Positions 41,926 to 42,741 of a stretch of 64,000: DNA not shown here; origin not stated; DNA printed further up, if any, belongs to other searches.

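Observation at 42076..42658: Orphan gene under a perfect CIRCE operator: candidate new member of the HrcA heat-shock regulon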

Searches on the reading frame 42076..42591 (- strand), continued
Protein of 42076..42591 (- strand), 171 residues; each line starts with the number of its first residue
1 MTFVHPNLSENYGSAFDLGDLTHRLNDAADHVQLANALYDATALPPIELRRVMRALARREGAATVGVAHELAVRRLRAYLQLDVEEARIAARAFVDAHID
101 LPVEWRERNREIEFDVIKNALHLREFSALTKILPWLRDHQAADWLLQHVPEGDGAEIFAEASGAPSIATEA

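Call 52: find_homologous_proteins(query=A4, max_evalue=1e-10)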
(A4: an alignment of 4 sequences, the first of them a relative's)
Query A4 (4 sequences) (320 aa, profile of the alignment): 173 proteins with E <= 1e-10 among 8000 candidates; the best 120 are listed.
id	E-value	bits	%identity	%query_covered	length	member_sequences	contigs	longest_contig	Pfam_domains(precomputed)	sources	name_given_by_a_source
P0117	1.5e-156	538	100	98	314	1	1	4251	PF09754.16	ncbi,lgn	-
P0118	4.2e-149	514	44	88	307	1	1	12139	PF09754.16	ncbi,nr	ncbi:MAG: PAC2 family protein [Dehalococcoidia bacterium]|nr:MAG: PAC2 family protein [Dehalococcoid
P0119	4.5e-149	514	47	93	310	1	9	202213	PF09754.16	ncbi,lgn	-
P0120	3.2e-147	508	46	78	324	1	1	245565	PF09754.16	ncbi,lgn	ncbi:MAG: hypothetical protein AMXMBFR23_11100 [Chloroflexota bacterium]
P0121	9.8e-135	467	46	90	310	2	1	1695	PF09754.16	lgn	-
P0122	1.3e-131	456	44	95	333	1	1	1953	PF09754.16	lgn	-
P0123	1.7e-130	453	42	87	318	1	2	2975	PF09754.16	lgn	-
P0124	1.2e-126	440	43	91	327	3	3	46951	PF09754.16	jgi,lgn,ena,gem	-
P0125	6.8e-124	431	45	91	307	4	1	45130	PF09754.16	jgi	-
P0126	1.2e-122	427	44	91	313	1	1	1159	PF09754.16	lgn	-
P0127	1.4e-120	420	50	81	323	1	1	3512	PF09754.16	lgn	-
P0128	3.8e-120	419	43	91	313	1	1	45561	PF09754.16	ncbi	-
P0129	1.2e-118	414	42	92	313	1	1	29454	PF09754.16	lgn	-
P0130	4.4e-118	412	41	94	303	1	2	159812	PF09754.16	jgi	-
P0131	3.4e-117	409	41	96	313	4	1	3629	PF09754.16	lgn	-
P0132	7.8e-116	405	59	95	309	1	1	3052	PF09754.16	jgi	jgi:predicted ATP-grasp superfamily ATP-dependent carboligase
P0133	1.3e-115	404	41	91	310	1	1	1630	PF09754.16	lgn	-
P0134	2.2e-113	397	42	95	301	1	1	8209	PF09754.16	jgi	jgi:hypothetical protein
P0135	2.8e-103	363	46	94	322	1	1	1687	PF09754.16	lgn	-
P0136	3.8e-101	356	38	95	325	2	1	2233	PF09754.16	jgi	-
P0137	7.1e-98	346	39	87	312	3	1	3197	PF09754.16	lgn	-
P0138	2.0e-97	344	42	91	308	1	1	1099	PF09754.16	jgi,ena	-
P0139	3.8e-95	337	41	78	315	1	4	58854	PF09754.16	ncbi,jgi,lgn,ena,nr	ncbi:MAG: PAC2 family protein [Dehalococcoidia bacterium]|nr:PAC2 family protein [Dehalococcoidia ba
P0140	6.6e-95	336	48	95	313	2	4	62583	PF09754.16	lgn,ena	-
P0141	2.2e-94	334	50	93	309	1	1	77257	PF09754.16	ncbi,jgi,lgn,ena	ncbi:MAG: PAC2 family protein [Dehalococcoidia bacterium]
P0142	1.4e-93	332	48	92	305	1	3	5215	PF09754.16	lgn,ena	-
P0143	1.5e-93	331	48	92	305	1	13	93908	PF09754.16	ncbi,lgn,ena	-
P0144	6.6e-93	329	48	91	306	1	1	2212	PF09754.16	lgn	-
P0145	9.2e-93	329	46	95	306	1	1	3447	PF09754.16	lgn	-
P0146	1.4e-92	328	48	95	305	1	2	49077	PF09754.16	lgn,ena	-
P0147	1.8e-92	328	48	95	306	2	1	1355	PF09754.16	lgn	-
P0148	2.0e-92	328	48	92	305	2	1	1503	PF09754.16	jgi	-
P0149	3.6e-92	327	48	92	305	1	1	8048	PF09754.16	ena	-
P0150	1.6e-91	325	47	95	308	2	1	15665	PF09754.16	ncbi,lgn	ncbi:MAG: PAC2 family protein [Dehalococcoidia bacterium]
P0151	4.2e-91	323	48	95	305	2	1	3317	PF09754.16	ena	-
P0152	7.2e-91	323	47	95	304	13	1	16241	PF09754.16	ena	-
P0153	8.6e-91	322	48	82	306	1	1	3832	PF09754.16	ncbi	-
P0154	5.3e-90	320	47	95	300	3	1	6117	PF09754.16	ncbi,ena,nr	ncbi:MAG: PAC2 family protein [Chloroflexi bacterium]|nr:PAC2 family protein [Chloroflexota bacteriu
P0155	1.2e-89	319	47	91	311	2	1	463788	PF09754.16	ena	-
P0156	6.3e-88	313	38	93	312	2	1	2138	PF09754.16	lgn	-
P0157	8.2e-88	313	46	84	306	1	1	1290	PF09754.16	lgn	-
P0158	3.4e-86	307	47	94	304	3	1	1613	PF09754.16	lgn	-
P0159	4.6e-85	304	45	95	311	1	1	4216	PF09754.16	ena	-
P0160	6.2e-85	303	46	95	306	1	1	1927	PF09754.16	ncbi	-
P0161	1.8e-83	298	44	95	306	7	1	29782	PF09754.16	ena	-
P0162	4.5e-80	287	47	62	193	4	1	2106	PF09754.16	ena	-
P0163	1.0e-77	279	39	88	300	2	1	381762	PF09754.16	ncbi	ncbi:MAG: PAC2 family protein [Dehalococcoidia bacterium]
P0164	1.2e-77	279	47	81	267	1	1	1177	PF09754.16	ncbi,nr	ncbi:MAG: PAC2 family protein, partial [Rhodospirillales bacterium]|nr:PAC2 family protein [Rhodospi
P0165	2.0e-77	278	41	88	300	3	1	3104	PF09754.16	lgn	-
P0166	3.6e-77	278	40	91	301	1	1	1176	PF09754.16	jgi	jgi:predicted ATP-grasp superfamily ATP-dependent carboligase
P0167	4.5e-77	277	38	88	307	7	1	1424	PF09754.16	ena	-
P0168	5.6e-77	277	40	87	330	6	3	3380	PF09754.16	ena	-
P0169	2.3e-76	275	40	91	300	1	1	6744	PF09754.16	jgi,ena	-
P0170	2.7e-76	275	40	92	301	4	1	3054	PF09754.16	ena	-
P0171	4.5e-76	274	36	87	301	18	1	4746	PF09754.16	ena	-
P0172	7.3e-76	273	40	87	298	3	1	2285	PF09754.16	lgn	-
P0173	1.0e-75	273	38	89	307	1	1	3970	PF09754.16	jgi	jgi:hypothetical protein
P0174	1.3e-75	272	40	89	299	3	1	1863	PF09754.16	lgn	-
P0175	2.5e-75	272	40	87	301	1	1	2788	PF22552.3,PF09754.16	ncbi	-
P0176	2.6e-75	272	40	91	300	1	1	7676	PF09754.16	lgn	-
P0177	2.9e-75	271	39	87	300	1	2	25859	PF09754.16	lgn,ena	-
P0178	1.3e-74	269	37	88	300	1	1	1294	PF09754.16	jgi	-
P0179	1.8e-74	269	41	89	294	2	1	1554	PF09754.16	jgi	jgi:predicted ATP-grasp superfamily ATP-dependent carboligase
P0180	2.3e-74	268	39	87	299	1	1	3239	PF09754.16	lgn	-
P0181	5.1e-74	267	42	79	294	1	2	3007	PF09754.16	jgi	-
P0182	9.3e-74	266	40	89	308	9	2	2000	PF09754.16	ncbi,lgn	-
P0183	1.5e-73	266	38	89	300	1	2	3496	PF09754.16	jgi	jgi:proteasome assembly chaperone (PAC2) family protein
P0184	1.9e-73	265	39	87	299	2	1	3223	PF09754.16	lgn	-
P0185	2.3e-73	265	41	87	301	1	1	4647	PF09754.16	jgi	-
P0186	3.6e-73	264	40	88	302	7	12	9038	PF09754.16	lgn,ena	-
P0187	1.3e-72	263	40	91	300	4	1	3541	PF09754.16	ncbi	-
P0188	1.7e-72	262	38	88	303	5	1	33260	PF09754.16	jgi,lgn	-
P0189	2.7e-72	262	41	88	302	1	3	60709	PF09754.16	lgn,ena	-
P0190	4.0e-72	261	41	87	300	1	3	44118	PF09754.16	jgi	jgi:proteasome assembly chaperone (PAC2) family protein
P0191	8.1e-72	260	37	89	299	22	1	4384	PF09754.16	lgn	-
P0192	3.1e-71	258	40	88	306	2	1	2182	PF09754.16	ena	-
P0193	3.6e-70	255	39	87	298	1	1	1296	PF09754.16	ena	-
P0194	8.6e-69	250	38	87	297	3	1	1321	PF09754.16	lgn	-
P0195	7.4e-64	234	37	87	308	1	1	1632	PF09754.16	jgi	jgi:predicted ATP-grasp superfamily ATP-dependent carboligase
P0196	2.3e-63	232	35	87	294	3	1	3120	PF09754.16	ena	-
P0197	1.9e-61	226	39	66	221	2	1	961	PF09754.16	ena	-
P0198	2.7e-56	209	31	88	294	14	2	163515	PF09754.16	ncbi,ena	-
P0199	1.3e-55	207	34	90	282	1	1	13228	PF09754.16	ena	-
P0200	2.7e-55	206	34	90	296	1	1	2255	PF09754.16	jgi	jgi:proteasome assembly chaperone (PAC2) family protein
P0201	3.4e-55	205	35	91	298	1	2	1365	PF09754.16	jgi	jgi:proteasome assembly chaperone (PAC2) family protein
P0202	7.1e-55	204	33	87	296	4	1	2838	PF09754.16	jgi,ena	jgi:proteasome assembly chaperone (PAC2) family protein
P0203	3.1e-54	202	31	88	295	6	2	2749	PF09754.16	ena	-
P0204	1.4e-53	200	31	76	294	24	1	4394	PF09754.16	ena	-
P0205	1.5e-52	197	32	90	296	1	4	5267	PF09754.16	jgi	jgi:proteasome assembly chaperone (PAC2) family protein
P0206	2.3e-52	196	32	90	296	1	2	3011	PF09754.16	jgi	jgi:proteasome assembly chaperone (PAC2) family protein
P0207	4.7e-52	195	33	90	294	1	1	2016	PF09754.16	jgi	jgi:proteasome assembly chaperone (PAC2) family protein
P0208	1.5e-51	193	33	88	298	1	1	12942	PF09754.16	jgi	jgi:proteasome assembly chaperone (PAC2) family protein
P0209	2.9e-51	192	32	90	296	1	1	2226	PF09754.16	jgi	jgi:proteasome assembly chaperone (PAC2) family protein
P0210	3.2e-51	192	34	90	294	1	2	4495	PF09754.16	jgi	jgi:proteasome assembly chaperone (PAC2) family protein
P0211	3.4e-51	192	33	90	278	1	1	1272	PF09754.16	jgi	jgi:proteasome assembly chaperone (PAC2) family protein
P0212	4.2e-51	192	33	90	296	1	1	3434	PF09754.16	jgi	jgi:proteasome assembly chaperone (PAC2) family protein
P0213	4.6e-51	192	32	90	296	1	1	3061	PF09754.16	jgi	jgi:proteasome assembly chaperone (PAC2) family protein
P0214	5.1e-51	192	33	77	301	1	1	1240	PF09754.16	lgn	-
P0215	7.2e-51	191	32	90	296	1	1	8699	PF09754.16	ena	-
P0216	9.3e-51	191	35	88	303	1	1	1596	PF09754.16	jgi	jgi:hypothetical protein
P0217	2.2e-50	190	34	89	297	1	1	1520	PF09754.16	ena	-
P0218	6.3e-50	188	35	90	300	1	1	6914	PF09754.16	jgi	jgi:proteasome assembly chaperone (PAC2) family protein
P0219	6.8e-50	188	30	91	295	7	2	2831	PF09754.16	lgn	-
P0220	2.3e-49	186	35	80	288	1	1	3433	PF09754.16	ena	-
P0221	2.5e-49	186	32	78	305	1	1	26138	PF09754.16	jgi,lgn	jgi:proteasome assembly chaperone (PAC2) family protein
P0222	8.2e-49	184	32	79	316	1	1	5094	PF09754.16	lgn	-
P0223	1.0e-48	184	32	90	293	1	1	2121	PF09754.16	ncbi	-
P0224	1.7e-48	183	32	86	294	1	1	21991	PF09754.16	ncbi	-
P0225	1.8e-48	183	33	91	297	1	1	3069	PF09754.16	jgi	jgi:proteasome assembly chaperone (PAC2) family protein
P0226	5.9e-48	182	33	90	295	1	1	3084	PF09754.16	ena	-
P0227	1.8e-47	180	33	82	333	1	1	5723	PF09754.16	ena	-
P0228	2.5e-47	180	32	90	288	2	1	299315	PF09754.16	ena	-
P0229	2.8e-47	179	32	79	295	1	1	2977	PF09754.16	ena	-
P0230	3.7e-47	179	33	78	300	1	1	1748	PF09754.16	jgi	jgi:proteasome assembly chaperone (PAC2) family protein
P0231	3.9e-47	179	31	87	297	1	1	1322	PF09754.16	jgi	jgi:proteasome assembly chaperone (PAC2) family protein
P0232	1.2e-46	177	31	92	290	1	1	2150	PF09754.16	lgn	-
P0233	4.0e-46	176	38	80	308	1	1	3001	PF09754.16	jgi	jgi:predicted ATP-grasp superfamily ATP-dependent carboligase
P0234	5.8e-46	175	31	92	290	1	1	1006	PF09754.16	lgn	-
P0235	6.8e-46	175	33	81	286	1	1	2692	PF09754.16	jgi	jgi:proteasome assembly chaperone (PAC2) family protein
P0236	1.0e-45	174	31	89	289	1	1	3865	PF09754.16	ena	-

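Call 53: find_encoding_contigs(protein=P0155, flank=4000, max_places=1)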
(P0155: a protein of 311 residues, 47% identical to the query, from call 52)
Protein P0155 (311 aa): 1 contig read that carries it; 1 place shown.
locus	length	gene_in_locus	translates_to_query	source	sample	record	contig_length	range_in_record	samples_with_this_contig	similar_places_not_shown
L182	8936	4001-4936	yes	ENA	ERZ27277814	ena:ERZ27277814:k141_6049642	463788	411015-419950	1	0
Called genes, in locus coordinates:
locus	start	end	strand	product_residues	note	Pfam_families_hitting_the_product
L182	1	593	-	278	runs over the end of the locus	PF05690:ThiG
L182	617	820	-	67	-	PF02597:ThiS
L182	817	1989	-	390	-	PF01494:FAD_binding_3 (faint), PF03486:HI0933_like (faint), PF07992:Pyr_redox_2 (weak), PF00070:Pyr_redox (weak), PF00890:FAD_binding_2, PF01266:DAO, PF12831:FAD_oxidored (faint), PF13450:NAD_binding_8 (weak), +1 more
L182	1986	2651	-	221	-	PF02581:TMP-TENI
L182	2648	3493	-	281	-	PF08543:Phos_pyr_kin, PF00294:PfkB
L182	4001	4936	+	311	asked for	PF09754:PAC2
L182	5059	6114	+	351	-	PF00768:Peptidase_S11, PF13354:Beta-lactamase2 (weak)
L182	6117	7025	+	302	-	PF01520:Amidase_3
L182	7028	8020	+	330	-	-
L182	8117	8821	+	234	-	PF00072:Response_reg, PF00486:Trans_reg_C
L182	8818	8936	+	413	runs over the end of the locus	PF00512:HisKA, PF02518:HATPase_c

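Call 54: find_encoding_contigs(protein=P0163, flank=4000, max_places=1)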
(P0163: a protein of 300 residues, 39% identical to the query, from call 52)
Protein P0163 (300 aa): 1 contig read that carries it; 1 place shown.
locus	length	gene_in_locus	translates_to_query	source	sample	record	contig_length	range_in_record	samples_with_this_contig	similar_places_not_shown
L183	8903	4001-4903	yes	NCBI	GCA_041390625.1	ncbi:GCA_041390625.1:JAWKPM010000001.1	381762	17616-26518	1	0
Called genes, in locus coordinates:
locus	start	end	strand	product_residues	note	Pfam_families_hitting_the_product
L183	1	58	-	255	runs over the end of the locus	-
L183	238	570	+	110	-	PF01521:Fe-S_biosyn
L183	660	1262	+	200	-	PF09335:VTT_dom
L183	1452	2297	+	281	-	PF00106:adh_short, PF01370:Epimerase, PF08659:KR, PF13561:adh_short_C2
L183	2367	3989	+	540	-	PF06609:TRI12, PF07690:MFS_1, PF00083:Sugar_tr (weak)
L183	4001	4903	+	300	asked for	PF09754:PAC2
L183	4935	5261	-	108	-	PF07978:NIPSNAP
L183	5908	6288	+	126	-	PF22091:DUF6941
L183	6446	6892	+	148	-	PF03592:Terminase_2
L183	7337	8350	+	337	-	PF01068:DNA_ligase_A_M, PF04679:DNA_ligase_A_C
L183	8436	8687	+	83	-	-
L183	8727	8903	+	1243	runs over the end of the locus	PF00069:Pkinase, PF07714:PK_Tyr_Ser-Thr, PF13191:AAA_16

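Call 55: find_encoding_contigs(protein=P0198, flank=4000, max_places=1)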
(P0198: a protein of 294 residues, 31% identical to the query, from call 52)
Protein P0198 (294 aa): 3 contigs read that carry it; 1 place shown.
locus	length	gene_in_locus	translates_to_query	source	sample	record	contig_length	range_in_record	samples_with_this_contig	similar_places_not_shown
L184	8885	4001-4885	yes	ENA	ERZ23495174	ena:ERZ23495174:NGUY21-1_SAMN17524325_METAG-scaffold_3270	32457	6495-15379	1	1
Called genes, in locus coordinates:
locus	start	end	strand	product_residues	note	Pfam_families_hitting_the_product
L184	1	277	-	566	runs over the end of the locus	PF00133:tRNA-synt_1, PF09334:tRNA-synt_1g, PF19303:Anticodon_3, PF08264:Anticodon_1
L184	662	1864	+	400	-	PF01070:FMN_dh, PF00478:IMPDH, PF03060:NMO, PF01645:Glu_synthase (weak)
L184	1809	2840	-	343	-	PF17827:PrmC_N, PF06325:PrmA (weak), PF05175:MTS, PF13847:Methyltransf_31 (weak), PF08242:Methyltransf_12 (weak), PF13649:Methyltransf_25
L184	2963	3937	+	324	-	PF08240:ADH_N, PF00107:ADH_zinc_N, PF13602:ADH_zinc_N_2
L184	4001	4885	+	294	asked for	PF09754:PAC2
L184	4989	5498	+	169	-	-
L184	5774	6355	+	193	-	PF00156:Pribosyltran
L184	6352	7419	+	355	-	PF02729:OTCace_N, PF00185:OTCace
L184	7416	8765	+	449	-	PF01979:Amidohydro_1, PF07969:Amidohydro_3 (weak), PF12890:DHOase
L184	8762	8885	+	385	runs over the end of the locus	PF00988:CPSase_sm_chain, PF00117:GATase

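Call 57: search_protein_families(library=pfam, proteins=[L178:1280-2251:+, L178:263-1270:+, L177:1300-2256:+, L177:81-929:+, L175:193-1479:+, L179:1829-2797:+, L179:1237-1893:+, L180:14-2362:+, L180:2935-3450:+, L174:720-1205:+], max_evalue=0.00001)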
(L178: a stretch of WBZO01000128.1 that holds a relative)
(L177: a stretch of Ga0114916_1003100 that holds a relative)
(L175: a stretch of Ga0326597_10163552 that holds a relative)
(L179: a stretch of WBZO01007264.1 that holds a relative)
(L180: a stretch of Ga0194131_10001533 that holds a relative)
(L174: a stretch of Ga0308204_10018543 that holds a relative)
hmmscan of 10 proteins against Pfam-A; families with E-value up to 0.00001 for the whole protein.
L178:1280-2251:+ (323 aa): 0 families

L178:263-1270:+ (335 aa): 0 families

L177:1300-2256:+ (318 aa): 0 families

L177:81-929:+ (282 aa): 1 family
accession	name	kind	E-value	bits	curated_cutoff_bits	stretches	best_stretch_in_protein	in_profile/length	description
PF00296.26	Bac_luciferase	-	2.5e-58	198.4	27.9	1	2-259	64-313/314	Luciferase-like monooxygenase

L175:193-1479:+ (428 aa): 2 families
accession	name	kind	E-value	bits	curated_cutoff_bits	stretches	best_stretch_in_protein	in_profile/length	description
PF02230.22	Abhydrolase_2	-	6e-07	30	23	1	311-415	101-212/217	Phospholipase/Carboxylesterase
PF00756.26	Esterase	-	5.5e-06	26.8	22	0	306-361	106-160/251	Putative esterase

L179:1829-2797:+ (322 aa): 0 families

L179:1237-1893:+ (218 aa): 0 families

L180:14-2362:+ (782 aa): 0 families

L180:2935-3450:+ (171 aa): 0 families

L174:720-1205:+ (161 aa): 2 families
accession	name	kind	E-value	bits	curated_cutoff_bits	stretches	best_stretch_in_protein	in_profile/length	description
PF12172.15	zf-ChsH2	-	2.7e-13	49.9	23.2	1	16-51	1-36/37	ChsH2, rubredoxin-like zinc ribbon domain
PF01796.24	OB_ChsH2_C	-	2.6e-10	40.5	27.1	1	53-120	1-65/65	ChsH2, C-terminal OB-fold domain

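Call 64: find_related_loci(query=A4, collection=genome_contigs, flank=3000)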
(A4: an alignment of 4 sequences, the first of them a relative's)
Query A4 (320 aa) in genome_contigs; peptide patterns used: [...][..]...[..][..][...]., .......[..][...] (x = any residue, [..] = any of these).
165 stretches matched a pattern; 29 encode a relative of the query (tblastn E <= 1e-3); 29 distinct loci.
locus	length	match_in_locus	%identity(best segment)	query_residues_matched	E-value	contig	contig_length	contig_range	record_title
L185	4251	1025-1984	100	1-320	0e+0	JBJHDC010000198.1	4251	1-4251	MAG: Dehalococcoidia bacterium isolate SF2967_J5348.concoct.109 NODE_22589_length_4251_cov_1.261882, whole genome shotgu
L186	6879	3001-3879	49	11-308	1e-83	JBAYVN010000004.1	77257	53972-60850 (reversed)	MAG: Dehalococcoidia bacterium isolate SO_2016_LW3_60 scaffold00494_LW162_2016, whole genome shotgun sequence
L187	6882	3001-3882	48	13-315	8e-82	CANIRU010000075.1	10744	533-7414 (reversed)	MAG: Chloroflexi bacterium isolate RH-15aug16-1 genome assembly, contig: RH-15aug16-C14260, whole genome shotgun sequenc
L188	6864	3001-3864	47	13-304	1e-75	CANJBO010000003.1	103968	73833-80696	MAG: Chloroflexi bacterium isolate RH-23may17-1238 genome assembly, contig: RH-23may17-C1336, whole genome shotgun seque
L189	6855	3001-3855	45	24-315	1e-74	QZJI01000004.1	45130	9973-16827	MAG: Dehalococcoidia bacterium isolate SURF_43 Ga0104751_1001163, whole genome shotgun sequence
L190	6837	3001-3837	41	24-311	9e-68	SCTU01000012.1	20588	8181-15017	MAG: Dehalococcoidia bacterium isolate FW305_bin.6 FW305_bin.6-2764, whole genome shotgun sequence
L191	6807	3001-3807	44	36-315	7e-66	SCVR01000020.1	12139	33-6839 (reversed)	MAG: Dehalococcoidia bacterium isolate GW928_bin.20 GW928_bin.20-1241, whole genome shotgun sequence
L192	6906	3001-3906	39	5-303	2e-61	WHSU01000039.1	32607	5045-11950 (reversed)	MAG: Dehalococcoidia bacterium isolate Dino_bin15 k141_121205_length_32607_cov_17.9948, whole genome shotgun sequence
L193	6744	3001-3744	46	27-275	2e-56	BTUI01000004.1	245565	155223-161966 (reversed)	MAG: Chloroflexota bacterium AMX-MBFR-23 DNA, sequence04, whole genome shotgun sequence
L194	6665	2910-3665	41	23-275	6e-49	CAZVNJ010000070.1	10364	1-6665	MAG TPA_asm: uncultured Dehalococcoides sp. isolate SRP237561_co1_116 genome assembly, contig: NODE_12446_length_10364_c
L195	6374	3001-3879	33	16-306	2e-46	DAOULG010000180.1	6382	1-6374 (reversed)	MAG TPA_asm: Dehalococcoidia bacterium isolate S8_388 318390, whole genome shotgun sequence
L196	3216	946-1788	32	27-306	1e-43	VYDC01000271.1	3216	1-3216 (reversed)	MAG: Chloroflexi bacterium isolate SB0675_bin_30 NODE_9449_length_3216_cov_5.267004, whole genome shotgun sequence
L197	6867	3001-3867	33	6-305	3e-42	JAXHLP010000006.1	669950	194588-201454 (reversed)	MAG: Acidimicrobiales bacterium isolate Salar_de_Ascotan_soil_MAG_ASO25 contig_3838_polypolish, whole genome shotgun seq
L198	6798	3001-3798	34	27-305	2e-39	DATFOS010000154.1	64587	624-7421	MAG TPA_asm: Acidimicrobiales bacterium isolate SMAG_U9283 k141_794555, whole genome shotgun sequence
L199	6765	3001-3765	33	17-272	1e-36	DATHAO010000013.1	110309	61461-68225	MAG TPA_asm: Acidimicrobiales bacterium isolate SMAG_U10692 k141_206487, whole genome shotgun sequence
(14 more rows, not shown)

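Call 71: search_protein_families(library=ncbifam, proteins=[L172:3429-4349:+, L182:4001-4933:+, L172:2869-3372:+], max_evalue=0.001)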
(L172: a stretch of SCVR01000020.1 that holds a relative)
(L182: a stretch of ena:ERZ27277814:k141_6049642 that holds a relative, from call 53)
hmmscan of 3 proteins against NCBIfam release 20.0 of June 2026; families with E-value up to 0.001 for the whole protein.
L172:3429-4349:+ (307 aa): 0 families

L182:4001-4933:+ (311 aa): 0 families

L172:2869-3372:+ (168 aa): 0 families

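Call 72: search_solved_structures(query=A4, max_evalue=0.01)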
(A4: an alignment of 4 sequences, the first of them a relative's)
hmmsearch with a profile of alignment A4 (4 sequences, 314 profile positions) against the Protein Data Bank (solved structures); distinct sequences matched with E-value up to 0.01: 5.
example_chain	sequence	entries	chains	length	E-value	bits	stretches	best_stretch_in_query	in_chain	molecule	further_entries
5un0_1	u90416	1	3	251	3.9e-51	177.2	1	24-267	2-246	proteasome assembly chaperone 2 (PAC2) homologue Rv2125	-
3mnf_A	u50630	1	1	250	2.5e-45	158.1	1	22-266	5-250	PAC2 family protein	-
2p90_A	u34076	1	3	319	5.3e-36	127.5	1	22-304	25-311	Hypothetical protein Cgl1923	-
2wam_A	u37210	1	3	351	1.1e-28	103.4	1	21-299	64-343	CONSERVED HYPOTHETICAL ALANINE AND LEUCINE RICH PROTEIN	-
3e35_A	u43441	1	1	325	1.8e-23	86.3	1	32-304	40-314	Uncharacterized protein SCO1997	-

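Call 77: find_homologous_proteins(query=A3, max_evalue=0.00001)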
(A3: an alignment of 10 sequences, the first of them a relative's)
Query A3 (10 sequences) (152 aa, profile of the alignment): 30 proteins with E <= 0.00001 among 8000 candidates.
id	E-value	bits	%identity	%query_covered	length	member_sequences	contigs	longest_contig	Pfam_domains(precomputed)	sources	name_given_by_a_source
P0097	2.4e-55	205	50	68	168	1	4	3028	-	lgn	-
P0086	2.1e-52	195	47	68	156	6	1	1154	-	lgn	-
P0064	3.5e-51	191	100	100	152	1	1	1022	-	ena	-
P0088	5.6e-51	190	43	84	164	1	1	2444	-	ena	-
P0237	3.1e-50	188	47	68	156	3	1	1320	-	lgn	-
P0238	6.6e-47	177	48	68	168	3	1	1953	-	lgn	-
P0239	1.1e-46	176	45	68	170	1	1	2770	-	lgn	-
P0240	3.5e-46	175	46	67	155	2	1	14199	-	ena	-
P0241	6.3e-46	174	48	66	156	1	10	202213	-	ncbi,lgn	-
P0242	2.3e-45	172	44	68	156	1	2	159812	-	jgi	-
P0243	4.4e-45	171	49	68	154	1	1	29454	-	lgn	-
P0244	4.7e-44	168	46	66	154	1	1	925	-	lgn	-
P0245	1.4e-43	166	67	91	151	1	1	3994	-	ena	-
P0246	1.7e-43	166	46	68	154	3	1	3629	-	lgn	-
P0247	1.8e-43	166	50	68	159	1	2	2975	-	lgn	-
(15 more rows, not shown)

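Call 87: predict_structure(alignment_id=A3)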
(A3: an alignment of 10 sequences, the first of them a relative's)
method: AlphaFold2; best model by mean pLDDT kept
length: 152 residues; sequences in the alignment: 10
mean_pLDDT: 81.4   pTM: 0.69
mean pLDDT of the five models: 81.4, 81.2, 81.1, 81.1, 80.1
residues with pLDDT >= 90: 100; 70-90: 6; 50-70: 16; < 50: 30
segments of 3 or more residues with pLDDT < 50: 1-4, 15-25, 139-152
pLDDT, mean of each block of 10 residues (from residue 1): 49 46 65 97 98 96 97 97 97 95 94 95 92 62 47 48
secondary structure, 60 per line:
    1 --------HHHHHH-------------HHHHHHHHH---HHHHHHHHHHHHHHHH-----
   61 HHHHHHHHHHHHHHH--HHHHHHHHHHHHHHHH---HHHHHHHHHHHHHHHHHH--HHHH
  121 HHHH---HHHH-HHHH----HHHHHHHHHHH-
elements in order: H9-14 H28-36 H40-55 H61-75 H78-93 H97-114 H117-124 H128-131 H133-136 H141-151
